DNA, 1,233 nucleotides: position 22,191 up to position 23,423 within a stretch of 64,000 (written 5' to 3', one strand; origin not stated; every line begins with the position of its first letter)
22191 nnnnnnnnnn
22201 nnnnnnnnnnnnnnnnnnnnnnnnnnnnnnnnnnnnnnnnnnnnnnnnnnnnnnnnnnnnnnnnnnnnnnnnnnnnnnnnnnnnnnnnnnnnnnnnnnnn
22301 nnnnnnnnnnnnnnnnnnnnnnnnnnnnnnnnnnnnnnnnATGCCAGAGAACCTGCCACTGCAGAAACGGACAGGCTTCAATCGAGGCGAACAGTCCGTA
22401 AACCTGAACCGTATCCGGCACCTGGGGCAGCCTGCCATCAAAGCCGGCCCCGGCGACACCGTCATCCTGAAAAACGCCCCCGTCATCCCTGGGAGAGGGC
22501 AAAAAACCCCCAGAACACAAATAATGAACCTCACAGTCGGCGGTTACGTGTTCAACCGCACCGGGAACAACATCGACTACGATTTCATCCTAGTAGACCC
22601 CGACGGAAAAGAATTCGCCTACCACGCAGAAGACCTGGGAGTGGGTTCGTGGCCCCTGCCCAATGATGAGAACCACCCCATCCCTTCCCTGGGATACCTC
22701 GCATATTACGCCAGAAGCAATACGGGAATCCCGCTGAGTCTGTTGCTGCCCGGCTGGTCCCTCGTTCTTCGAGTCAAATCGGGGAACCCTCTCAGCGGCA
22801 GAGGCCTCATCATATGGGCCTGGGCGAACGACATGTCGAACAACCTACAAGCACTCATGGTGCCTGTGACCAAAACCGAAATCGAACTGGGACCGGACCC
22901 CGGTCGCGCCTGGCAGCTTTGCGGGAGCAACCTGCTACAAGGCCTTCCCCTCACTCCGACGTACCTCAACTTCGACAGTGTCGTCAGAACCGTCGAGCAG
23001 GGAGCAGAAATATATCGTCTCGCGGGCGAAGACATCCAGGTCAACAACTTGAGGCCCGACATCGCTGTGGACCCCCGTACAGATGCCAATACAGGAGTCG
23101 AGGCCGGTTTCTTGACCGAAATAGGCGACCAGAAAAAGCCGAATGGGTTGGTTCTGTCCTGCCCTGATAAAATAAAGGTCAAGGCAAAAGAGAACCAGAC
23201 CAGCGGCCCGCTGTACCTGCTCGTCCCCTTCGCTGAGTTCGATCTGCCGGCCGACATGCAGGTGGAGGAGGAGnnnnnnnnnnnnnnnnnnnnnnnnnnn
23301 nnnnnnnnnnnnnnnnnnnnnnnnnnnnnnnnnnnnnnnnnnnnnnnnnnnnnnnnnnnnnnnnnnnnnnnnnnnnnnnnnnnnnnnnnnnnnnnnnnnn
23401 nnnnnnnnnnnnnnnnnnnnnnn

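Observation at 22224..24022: Duplicated promoter plus structured 5' leader with compensatory base changes in front of two paralogous genes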

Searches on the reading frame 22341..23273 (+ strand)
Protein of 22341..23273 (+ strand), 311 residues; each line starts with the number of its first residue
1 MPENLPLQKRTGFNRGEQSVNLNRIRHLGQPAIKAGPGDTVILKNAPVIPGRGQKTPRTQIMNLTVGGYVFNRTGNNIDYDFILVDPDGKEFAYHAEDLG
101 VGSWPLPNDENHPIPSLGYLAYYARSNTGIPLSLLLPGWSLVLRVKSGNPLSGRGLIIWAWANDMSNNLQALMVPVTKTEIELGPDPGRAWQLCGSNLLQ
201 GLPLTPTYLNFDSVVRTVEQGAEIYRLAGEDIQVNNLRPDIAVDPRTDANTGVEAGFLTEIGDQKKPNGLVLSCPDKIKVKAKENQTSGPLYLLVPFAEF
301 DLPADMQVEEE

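Call 11: search_protein_families(library=pfam, proteins=[window:22341-23273:+], max_evalue=0.01)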
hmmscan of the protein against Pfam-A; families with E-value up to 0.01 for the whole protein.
window:22341-23273:+ (311 aa): 0 families

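Call 16: find_homologous_proteins(query=window:22341-23273:+)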
Query window:22341-23273:+ (311 aa): 10 proteins with E <= 0.001 among 1667 candidates.
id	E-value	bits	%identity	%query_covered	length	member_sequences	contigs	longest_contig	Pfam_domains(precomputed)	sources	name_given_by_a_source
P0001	1.3e-209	713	100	100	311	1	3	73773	-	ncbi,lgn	ncbi:MAG: hypothetical protein ACE5F6_00140 [Anaerolineae bacterium]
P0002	4.3e-128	445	68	94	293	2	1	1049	-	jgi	jgi:hypothetical protein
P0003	6.1e-125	435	63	99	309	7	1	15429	-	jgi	jgi:hypothetical protein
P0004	1.3e-123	430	64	100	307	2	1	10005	-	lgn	-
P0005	3.8e-123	429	65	100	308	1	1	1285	-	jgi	jgi:hypothetical protein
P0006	2.4e-115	403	62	100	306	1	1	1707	-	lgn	-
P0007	1.1e-112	394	61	98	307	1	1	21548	-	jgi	jgi:hypothetical protein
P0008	5.6e-101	356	55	99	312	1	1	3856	-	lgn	-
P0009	4.7e-61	225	45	97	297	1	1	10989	-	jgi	jgi:hypothetical protein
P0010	4.0e-36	143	36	97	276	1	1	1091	-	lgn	-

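Call 20: find_encoding_contigs(protein=P0003, flank=6000, max_places=3)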
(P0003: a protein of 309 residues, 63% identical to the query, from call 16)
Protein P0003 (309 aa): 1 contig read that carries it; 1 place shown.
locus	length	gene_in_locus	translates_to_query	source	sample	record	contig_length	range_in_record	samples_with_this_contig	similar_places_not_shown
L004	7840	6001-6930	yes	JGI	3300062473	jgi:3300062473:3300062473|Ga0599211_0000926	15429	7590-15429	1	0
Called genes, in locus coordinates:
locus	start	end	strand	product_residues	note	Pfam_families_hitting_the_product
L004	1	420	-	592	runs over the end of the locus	PF00176:SNF2-rel_dom (faint), PF04851:ResIII (weak)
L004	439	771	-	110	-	-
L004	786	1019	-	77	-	-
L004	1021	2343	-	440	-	PF12705:PDDEXK_1 (faint)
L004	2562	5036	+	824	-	PF08706:D5_N, PF19263:DUF5906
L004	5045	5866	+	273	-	PF01510:Amidase_2 (weak)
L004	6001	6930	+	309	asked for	-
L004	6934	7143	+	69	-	-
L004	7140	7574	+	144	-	PF00583:Acetyltransf_1 (weak), PF13508:Acetyltransf_7 (weak)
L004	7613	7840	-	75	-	?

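Call 21: find_encoding_contigs(protein=P0007, flank=6000, max_places=3)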
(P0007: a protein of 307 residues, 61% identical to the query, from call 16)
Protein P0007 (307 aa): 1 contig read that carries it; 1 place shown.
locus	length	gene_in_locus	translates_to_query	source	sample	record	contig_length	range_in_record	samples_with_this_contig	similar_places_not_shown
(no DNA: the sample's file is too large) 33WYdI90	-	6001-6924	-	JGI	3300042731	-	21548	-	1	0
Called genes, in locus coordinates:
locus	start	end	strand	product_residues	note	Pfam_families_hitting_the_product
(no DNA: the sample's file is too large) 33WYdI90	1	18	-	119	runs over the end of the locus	-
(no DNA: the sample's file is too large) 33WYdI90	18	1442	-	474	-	PF12705:PDDEXK_1 (faint)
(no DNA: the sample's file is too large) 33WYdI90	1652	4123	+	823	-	PF08706:D5_N, PF19263:DUF5906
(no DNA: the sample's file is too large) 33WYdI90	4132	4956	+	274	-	PF01510:Amidase_2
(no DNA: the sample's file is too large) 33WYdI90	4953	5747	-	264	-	-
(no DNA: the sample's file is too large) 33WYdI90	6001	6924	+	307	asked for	-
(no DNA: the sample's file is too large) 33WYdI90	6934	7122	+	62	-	-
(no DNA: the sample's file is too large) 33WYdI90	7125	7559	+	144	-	PF00583:Acetyltransf_1 (weak), PF13508:Acetyltransf_7 (weak)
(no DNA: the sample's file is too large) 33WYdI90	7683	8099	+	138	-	-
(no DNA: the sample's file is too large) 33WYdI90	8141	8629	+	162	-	-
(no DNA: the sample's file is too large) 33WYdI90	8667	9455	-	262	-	PF04488:Gly_transf_sug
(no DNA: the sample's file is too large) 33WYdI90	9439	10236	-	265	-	-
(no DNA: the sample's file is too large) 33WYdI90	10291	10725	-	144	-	PF00782:DSPc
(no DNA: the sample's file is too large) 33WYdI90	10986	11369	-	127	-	PF00293:NUDIX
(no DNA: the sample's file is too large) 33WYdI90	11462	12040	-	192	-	-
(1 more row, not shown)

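Call 22: find_encoding_contigs(protein=P0004, flank=6000, max_places=3)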
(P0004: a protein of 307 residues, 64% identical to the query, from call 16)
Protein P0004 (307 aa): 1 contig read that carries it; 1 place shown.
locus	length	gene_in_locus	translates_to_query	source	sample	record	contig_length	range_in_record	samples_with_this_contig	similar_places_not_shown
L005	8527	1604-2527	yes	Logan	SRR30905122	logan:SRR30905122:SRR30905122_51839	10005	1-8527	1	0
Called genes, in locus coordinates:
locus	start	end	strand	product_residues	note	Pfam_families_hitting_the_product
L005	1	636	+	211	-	?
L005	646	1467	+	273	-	PF01510:Amidase_2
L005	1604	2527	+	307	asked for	-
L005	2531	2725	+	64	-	-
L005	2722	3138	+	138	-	PF00583:Acetyltransf_1, PF13673:Acetyltransf_10 (weak), PF13508:Acetyltransf_7 (weak), PF14542:Acetyltransf_CG (weak)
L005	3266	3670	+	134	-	-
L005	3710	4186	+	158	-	-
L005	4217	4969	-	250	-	PF04488:Gly_transf_sug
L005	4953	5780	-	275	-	-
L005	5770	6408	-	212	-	-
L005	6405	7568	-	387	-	PF13578:Methyltransf_24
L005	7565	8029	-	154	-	PF13489:Methyltransf_23 (weak), PF08241:Methyltransf_11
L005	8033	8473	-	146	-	PF00782:DSPc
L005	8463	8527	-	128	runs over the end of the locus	PF00293:NUDIX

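Call 23: find_encoding_contigs(protein=P0009, flank=6000, max_places=3)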
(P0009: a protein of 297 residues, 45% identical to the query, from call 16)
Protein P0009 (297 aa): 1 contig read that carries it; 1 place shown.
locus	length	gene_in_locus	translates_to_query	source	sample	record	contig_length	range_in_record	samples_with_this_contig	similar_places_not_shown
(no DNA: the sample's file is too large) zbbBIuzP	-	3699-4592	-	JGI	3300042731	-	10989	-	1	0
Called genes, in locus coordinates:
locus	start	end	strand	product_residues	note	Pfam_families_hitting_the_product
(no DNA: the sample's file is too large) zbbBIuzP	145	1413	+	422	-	PF17338:GP88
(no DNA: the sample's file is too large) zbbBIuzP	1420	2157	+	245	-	-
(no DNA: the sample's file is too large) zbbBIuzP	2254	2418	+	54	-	-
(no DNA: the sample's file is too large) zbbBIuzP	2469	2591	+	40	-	-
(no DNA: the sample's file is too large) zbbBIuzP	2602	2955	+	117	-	-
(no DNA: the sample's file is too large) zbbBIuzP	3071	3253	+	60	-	-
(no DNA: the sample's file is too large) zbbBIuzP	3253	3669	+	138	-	PF00583:Acetyltransf_1 (weak), PF13508:Acetyltransf_7 (weak)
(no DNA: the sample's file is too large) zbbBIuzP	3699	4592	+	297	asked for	-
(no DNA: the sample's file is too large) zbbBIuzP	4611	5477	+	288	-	-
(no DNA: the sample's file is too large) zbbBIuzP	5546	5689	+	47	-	-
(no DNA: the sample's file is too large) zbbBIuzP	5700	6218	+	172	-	-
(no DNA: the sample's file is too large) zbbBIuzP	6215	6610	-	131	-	PF01551:Peptidase_M23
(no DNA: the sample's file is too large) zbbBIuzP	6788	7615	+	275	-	-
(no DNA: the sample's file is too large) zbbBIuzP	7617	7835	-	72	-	-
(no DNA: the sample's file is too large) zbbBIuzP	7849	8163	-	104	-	-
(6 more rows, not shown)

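Call 34: find_related_loci(query=A2, collection=viral_contigs, flank=4000)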
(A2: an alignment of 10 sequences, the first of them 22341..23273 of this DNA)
Query A2 (311 aa) in viral_contigs; peptide patterns used: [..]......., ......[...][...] (x = any residue, [..] = any of these).
54 stretches matched a pattern, but none encodes a relative of the query by tblastn (E <= 1e-3).

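Call 35: find_related_loci(query=A2, collection=genome_contigs, flank=4000)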
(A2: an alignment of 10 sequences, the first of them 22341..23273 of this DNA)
Query A2 (311 aa) in genome_contigs; peptide patterns used: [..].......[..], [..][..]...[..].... (x = any residue, [..] = any of these).
59 stretches matched a pattern, but none encodes a relative of the query by tblastn (E <= 1e-3).

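Call 44: find_encoding_contigs(protein=P0008, flank=4000, max_places=2)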
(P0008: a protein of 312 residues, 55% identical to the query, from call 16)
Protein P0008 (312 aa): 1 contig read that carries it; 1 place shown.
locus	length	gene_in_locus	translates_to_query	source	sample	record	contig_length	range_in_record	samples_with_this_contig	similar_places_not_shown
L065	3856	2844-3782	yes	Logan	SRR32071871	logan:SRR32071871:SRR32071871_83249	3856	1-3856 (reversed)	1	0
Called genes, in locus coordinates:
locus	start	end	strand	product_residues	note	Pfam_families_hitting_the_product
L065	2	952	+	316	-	?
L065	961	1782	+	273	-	PF01510:Amidase_2 (weak)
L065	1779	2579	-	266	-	-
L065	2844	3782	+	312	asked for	-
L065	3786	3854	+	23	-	?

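Call 60: search_protein_families(library=phrogs, proteins=[window:22341-23273:+, L065:1782-2579:-], max_evalue=0.1)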
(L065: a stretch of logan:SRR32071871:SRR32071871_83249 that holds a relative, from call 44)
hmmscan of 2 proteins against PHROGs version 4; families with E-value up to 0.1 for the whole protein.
window:22341-23273:+ (311 aa): 0 families

L065:1782-2579:- (266 aa): 0 families

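Call 62: predict_structure(alignment_id=A2)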
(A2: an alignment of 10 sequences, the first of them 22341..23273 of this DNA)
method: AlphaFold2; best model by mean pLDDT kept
length: 311 residues; sequences in the alignment: 10
mean_pLDDT: 64.8   pTM: 0.67
mean pLDDT of the five models: 64.8, 61.9, 55.6, 47.2, 42.7
residues with pLDDT >= 90: 6; 70-90: 141; 50-70: 79; < 50: 85
segments of 3 or more residues with pLDDT < 50: 1-29, 48-53, 60-65, 123-133, 163-167, 195-203, 260-272, 306-311
pLDDT, mean of each block of 10 residues (from residue 1): 34 30 37 65 59 51 56 89 81 68 78 67 42 62 85 81 50 82 75 48 67 85 81 78 82 74 41 67 70 76 52 31
secondary structure, 60 per line:
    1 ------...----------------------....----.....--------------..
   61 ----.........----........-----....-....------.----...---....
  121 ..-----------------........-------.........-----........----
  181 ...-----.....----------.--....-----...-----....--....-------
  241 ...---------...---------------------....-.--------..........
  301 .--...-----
elements in order: E32-35 E40-44 E65-73 E78-85 E91-94 H96-99 E111-113 H117-121 E140-147 E155-163 E169-176 E181-183 E189-193 E207-210 E216-218 E224-227 E230-233 E241-243 E253-255 E277-280 E291-301

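Call 104: search_dna_similar(query=window:22341-23273:+, collection=phages, mode=protein, max_evalue=0.001)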
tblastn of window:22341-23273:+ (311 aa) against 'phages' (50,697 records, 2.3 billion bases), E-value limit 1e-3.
No match.

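Call 106: search_solved_structures(query=A2, max_evalue=1)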
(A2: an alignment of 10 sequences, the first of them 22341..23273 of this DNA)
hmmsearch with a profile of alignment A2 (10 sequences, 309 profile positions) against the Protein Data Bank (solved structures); distinct sequences matched with E-value up to 1: 4.
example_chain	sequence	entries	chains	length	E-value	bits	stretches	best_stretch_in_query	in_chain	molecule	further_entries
4ffb_C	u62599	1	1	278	0.21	13.9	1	42-77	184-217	Protein STU2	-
9e2g_4Q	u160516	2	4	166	0.63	12.3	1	212-286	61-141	MOP23C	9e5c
7un8_A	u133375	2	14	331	0.79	12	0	202-253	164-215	CD-NTase-associated protein 12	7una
7un9_A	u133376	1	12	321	0.95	11.7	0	202-253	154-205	CD-NTase-associated protein 12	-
